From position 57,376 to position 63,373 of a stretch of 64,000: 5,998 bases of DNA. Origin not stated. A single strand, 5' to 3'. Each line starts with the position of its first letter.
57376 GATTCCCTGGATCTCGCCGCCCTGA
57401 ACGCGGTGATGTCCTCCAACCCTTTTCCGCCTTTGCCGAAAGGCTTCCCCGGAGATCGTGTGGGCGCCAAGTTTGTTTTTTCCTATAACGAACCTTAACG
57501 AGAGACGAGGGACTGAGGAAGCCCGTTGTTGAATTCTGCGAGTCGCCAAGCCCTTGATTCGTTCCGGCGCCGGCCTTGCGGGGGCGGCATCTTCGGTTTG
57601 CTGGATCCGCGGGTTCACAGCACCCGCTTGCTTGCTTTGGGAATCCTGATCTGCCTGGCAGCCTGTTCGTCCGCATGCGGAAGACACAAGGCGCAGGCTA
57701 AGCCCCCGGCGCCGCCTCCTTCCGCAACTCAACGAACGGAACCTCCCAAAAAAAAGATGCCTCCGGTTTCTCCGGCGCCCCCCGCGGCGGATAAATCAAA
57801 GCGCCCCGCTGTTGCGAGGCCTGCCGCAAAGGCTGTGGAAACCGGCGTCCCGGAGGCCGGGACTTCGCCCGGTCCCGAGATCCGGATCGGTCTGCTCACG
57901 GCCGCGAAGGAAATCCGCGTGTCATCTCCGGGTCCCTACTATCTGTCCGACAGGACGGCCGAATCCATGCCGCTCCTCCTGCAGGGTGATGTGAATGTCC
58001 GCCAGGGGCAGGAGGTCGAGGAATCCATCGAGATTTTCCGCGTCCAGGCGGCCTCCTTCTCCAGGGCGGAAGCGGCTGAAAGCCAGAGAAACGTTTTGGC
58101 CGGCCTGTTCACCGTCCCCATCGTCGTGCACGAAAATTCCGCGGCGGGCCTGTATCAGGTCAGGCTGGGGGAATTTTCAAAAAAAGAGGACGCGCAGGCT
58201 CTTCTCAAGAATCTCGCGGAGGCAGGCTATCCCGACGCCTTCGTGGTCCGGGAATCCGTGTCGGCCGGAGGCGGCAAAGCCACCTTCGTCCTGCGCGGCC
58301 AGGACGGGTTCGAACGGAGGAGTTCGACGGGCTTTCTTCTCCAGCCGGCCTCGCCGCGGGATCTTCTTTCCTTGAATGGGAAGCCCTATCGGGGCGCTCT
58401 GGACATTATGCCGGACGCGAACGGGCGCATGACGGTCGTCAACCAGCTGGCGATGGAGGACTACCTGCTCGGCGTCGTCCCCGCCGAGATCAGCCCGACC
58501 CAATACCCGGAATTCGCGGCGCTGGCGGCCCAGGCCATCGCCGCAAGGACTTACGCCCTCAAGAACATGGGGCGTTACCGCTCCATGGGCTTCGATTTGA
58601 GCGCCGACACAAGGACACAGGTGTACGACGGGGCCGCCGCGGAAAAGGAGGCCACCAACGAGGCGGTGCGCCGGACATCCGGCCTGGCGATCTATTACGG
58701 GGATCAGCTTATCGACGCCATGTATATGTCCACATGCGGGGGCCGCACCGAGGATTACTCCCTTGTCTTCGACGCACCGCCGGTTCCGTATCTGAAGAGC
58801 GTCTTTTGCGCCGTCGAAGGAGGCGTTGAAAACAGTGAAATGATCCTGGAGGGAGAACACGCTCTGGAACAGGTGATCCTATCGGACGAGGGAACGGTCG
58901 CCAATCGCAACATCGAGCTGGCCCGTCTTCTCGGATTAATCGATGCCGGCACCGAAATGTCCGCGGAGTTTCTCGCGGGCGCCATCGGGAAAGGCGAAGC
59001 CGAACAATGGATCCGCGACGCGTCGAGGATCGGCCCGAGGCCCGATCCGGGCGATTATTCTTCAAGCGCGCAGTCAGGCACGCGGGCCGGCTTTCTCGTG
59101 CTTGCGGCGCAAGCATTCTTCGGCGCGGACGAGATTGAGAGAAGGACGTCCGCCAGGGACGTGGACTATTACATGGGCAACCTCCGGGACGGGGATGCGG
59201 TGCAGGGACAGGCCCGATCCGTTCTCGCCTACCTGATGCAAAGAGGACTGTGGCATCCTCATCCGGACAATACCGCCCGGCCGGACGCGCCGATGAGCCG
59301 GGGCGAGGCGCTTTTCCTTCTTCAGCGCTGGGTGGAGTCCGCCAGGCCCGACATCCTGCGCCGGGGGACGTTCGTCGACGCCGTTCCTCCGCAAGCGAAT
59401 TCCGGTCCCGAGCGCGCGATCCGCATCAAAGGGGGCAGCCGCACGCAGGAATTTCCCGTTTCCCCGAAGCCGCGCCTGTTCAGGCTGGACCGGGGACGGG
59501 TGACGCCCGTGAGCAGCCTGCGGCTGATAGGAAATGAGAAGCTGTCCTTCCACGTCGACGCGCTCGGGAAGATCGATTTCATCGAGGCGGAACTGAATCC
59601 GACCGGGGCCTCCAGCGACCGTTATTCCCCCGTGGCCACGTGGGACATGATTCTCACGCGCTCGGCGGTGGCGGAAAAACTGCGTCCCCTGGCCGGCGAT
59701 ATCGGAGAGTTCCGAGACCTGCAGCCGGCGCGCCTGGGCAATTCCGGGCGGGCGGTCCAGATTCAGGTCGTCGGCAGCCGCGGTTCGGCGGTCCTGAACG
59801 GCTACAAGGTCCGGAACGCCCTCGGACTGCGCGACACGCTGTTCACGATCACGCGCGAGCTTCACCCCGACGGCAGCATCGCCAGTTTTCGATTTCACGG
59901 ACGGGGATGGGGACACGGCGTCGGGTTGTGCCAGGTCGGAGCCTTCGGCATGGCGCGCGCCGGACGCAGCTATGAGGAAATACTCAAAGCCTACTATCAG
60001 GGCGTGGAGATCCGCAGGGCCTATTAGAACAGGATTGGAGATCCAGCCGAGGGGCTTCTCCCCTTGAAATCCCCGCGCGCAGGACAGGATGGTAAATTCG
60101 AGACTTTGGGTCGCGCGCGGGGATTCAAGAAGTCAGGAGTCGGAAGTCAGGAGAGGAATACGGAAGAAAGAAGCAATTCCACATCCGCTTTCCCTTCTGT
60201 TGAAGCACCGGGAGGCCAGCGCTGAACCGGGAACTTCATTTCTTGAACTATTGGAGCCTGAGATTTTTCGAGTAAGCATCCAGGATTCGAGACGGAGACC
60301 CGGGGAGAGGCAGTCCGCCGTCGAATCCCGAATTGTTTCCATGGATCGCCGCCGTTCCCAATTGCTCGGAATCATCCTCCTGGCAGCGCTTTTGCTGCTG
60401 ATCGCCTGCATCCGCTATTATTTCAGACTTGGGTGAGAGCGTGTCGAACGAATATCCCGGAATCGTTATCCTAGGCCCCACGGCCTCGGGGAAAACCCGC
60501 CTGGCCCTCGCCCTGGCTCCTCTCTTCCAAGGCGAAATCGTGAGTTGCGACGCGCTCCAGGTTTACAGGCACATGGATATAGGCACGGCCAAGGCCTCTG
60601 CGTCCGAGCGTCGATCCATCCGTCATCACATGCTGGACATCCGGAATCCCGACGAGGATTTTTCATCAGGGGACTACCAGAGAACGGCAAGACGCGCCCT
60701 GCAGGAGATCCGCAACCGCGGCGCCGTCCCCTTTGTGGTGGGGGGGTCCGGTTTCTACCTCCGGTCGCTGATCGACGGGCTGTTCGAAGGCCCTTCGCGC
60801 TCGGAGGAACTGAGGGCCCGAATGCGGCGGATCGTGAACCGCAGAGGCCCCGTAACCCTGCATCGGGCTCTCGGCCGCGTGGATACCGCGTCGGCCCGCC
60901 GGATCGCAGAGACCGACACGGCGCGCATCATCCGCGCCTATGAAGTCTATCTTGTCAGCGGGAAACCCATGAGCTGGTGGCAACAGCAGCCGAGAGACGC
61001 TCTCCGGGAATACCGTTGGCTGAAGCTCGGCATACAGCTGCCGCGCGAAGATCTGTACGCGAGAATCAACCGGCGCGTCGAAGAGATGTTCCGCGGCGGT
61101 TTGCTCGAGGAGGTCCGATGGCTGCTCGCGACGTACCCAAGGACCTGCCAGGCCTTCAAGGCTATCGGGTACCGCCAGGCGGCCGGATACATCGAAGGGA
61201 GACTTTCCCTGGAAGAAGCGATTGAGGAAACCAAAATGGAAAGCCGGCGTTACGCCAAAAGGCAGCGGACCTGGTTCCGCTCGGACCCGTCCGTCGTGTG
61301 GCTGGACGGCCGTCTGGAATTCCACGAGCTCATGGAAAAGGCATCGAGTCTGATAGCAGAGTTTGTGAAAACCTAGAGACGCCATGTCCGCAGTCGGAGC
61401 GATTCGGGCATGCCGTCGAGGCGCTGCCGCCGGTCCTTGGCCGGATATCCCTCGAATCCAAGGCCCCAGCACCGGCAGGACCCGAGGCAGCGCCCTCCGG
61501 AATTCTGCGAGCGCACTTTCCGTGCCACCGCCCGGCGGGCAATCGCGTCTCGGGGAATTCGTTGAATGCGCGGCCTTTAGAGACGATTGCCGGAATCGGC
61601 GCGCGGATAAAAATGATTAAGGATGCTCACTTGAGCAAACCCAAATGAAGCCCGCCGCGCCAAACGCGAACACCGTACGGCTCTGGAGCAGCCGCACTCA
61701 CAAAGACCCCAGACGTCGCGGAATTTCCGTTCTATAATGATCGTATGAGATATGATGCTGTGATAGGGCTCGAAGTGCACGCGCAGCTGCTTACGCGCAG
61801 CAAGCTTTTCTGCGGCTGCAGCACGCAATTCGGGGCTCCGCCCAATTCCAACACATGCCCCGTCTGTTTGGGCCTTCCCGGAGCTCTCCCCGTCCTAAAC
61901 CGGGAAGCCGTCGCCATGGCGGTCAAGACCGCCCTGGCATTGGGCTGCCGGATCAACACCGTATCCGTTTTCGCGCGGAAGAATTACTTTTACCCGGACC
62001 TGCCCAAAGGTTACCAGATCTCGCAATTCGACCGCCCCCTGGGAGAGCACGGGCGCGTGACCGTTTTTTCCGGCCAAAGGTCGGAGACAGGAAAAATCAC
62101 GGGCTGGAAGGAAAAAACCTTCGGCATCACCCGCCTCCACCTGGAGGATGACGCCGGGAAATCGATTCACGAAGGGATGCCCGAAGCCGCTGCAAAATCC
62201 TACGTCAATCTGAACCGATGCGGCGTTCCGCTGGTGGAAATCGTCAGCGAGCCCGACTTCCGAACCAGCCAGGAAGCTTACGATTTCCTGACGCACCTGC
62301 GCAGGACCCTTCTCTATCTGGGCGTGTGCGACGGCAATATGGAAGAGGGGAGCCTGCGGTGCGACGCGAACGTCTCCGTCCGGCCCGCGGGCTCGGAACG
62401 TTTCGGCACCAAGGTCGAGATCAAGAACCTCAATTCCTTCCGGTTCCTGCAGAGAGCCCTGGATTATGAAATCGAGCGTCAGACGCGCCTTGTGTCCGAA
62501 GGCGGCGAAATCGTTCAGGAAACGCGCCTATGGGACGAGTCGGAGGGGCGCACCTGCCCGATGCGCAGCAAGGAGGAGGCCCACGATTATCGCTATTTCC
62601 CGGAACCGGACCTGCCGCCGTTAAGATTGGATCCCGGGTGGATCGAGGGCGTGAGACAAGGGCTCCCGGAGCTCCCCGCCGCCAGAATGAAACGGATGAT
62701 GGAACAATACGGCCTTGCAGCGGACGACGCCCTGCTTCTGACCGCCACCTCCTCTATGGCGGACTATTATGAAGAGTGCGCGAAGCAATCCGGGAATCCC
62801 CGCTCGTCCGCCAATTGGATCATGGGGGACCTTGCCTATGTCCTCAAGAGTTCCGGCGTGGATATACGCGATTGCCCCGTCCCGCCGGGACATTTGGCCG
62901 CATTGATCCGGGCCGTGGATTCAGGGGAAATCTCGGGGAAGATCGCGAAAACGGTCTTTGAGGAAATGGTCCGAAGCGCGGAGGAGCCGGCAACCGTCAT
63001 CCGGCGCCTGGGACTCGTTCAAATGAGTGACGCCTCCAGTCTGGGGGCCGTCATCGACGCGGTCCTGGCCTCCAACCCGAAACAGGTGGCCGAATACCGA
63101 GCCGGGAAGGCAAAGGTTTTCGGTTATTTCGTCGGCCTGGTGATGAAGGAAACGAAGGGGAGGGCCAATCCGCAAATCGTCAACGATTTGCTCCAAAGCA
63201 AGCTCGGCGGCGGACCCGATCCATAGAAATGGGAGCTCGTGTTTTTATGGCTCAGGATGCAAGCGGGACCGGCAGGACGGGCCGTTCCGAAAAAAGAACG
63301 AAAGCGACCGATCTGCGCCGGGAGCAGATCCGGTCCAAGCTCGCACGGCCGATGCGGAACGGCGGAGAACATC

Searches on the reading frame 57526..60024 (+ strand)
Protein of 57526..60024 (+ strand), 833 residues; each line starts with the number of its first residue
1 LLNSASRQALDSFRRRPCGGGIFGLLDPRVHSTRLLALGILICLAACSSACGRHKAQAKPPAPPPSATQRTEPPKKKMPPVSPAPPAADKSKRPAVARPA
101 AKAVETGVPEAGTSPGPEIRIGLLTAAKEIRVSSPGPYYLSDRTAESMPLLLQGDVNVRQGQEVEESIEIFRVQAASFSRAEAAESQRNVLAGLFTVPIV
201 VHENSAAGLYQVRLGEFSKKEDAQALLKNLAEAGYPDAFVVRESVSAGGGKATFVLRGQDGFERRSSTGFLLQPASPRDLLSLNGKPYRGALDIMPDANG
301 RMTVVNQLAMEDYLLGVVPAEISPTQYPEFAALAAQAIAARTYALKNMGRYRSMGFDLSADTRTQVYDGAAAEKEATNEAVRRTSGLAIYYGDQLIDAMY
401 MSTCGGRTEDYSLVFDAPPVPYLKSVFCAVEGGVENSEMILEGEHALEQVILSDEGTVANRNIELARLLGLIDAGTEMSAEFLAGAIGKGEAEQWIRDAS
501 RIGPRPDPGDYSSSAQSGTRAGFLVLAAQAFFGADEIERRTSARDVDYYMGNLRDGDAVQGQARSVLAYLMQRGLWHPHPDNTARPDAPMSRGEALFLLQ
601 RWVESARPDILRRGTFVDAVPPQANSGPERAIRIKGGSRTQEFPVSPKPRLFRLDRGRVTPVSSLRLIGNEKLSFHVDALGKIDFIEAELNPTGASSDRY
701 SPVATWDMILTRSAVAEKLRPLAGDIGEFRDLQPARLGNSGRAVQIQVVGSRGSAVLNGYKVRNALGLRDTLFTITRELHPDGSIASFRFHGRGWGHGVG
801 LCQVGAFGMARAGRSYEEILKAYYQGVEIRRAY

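Call 59: search_protein_families(library=pfam, proteins=[window:57526-60024:+], max_evalue=0.0001)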
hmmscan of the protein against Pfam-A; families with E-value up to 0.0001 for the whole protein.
window:57526-60024:+ (833 aa): 2 families
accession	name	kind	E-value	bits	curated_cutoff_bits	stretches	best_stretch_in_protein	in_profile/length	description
PF08486.15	SpoIID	-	1.4e-22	80.6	23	1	299-391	2-97/97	Stage II sporulation protein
PF05036.18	SPOR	-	4.5e-13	49.8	21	1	171-242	5-76/76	SPOR domain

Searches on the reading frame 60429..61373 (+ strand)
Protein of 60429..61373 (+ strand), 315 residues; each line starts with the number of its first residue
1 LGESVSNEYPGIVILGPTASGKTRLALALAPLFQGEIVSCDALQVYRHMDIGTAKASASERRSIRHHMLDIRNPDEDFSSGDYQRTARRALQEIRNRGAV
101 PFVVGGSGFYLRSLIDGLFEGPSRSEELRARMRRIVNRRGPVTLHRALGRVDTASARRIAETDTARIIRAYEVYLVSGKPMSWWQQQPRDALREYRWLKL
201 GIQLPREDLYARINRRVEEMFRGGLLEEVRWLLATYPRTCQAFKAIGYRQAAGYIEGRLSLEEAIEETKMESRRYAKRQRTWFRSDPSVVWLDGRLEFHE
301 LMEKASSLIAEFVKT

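Call 59: search_protein_families(library=pfam, proteins=[window:60429-61373:+], max_evalue=0.0001)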
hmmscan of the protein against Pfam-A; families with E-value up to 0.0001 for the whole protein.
window:60429-61373:+ (315 aa): 2 families
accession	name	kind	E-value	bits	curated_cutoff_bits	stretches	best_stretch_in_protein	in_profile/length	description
PF01715.23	IPPT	-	1.9e-85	286.8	23.6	1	44-285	1-242/243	IPP transferase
PF01745.22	IPT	-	7.5e-08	32.5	20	1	13-107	5-99/233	Isopentenyl transferase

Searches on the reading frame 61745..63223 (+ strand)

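Call 59: search_protein_families(library=pfam, proteins=[window:61745-63223:+], max_evalue=0.0001)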
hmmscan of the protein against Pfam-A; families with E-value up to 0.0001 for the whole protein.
window:61745-63223:+ (493 aa): 2 families
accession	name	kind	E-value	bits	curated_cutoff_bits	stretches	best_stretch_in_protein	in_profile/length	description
PF02934.20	GatB_N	-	1.9e-121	404.9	23.4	1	6-301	2-277/277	GatB/GatE catalytic domain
PF02637.23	GatB_Yqey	-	2.1e-50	170.9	27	1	340-487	1-148/148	GatB domain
